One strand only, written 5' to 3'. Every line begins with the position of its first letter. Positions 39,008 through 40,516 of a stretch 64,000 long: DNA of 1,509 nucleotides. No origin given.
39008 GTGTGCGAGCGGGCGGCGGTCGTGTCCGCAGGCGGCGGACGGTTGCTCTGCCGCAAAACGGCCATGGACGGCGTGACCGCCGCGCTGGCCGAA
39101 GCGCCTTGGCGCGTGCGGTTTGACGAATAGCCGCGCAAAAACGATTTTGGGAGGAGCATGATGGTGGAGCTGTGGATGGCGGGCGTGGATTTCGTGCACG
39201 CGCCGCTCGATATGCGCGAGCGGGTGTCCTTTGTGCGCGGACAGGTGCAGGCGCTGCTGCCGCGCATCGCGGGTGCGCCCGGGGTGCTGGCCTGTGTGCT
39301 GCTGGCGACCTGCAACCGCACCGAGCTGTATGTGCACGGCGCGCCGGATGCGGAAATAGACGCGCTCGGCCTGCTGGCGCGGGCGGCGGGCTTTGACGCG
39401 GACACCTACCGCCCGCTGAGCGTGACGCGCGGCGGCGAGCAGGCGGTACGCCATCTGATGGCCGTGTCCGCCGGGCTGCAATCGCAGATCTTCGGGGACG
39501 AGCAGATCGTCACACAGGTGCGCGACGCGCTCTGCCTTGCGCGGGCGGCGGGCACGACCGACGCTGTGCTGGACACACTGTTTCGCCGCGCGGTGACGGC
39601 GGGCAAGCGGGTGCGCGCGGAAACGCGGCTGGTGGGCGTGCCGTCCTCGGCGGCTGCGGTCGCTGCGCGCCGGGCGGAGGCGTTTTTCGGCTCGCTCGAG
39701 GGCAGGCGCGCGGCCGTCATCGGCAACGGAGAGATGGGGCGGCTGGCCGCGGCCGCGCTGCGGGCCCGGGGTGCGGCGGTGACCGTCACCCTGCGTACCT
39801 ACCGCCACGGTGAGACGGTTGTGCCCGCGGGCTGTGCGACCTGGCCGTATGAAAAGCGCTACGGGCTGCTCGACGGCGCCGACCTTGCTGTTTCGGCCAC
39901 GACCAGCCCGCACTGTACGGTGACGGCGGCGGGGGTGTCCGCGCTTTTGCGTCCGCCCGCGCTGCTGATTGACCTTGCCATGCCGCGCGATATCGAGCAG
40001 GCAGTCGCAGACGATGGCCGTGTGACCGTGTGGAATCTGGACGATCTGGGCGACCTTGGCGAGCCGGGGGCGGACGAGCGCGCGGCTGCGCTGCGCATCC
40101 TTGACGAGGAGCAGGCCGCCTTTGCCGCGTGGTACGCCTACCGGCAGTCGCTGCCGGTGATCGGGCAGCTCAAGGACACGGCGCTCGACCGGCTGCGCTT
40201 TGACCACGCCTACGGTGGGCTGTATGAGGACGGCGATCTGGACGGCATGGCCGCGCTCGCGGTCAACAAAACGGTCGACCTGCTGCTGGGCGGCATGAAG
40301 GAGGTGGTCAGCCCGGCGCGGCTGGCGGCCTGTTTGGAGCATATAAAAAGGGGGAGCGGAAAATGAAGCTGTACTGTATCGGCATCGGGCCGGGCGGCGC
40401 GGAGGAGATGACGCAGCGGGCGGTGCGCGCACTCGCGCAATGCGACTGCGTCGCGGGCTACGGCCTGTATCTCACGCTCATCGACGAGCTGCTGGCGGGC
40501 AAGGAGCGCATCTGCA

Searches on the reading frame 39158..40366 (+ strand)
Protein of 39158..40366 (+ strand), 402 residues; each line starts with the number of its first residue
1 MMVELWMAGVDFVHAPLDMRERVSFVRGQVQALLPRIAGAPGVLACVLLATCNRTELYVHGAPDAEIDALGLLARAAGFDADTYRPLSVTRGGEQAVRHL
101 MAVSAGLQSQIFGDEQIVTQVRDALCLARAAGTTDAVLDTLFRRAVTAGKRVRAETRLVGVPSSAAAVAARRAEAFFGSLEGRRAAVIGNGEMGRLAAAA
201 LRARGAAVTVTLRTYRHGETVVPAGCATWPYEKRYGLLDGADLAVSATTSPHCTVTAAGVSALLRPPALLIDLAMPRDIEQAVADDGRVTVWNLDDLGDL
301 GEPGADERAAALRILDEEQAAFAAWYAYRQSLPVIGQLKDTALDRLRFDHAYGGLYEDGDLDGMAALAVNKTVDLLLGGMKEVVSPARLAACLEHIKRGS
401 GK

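Call 15: find_encoding_contigs(protein=window:39158-40366:+, flank=10000, max_places=1)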
Protein window:39158-40366:+ (402 aa): no gene with exactly this product is on record in the collection.
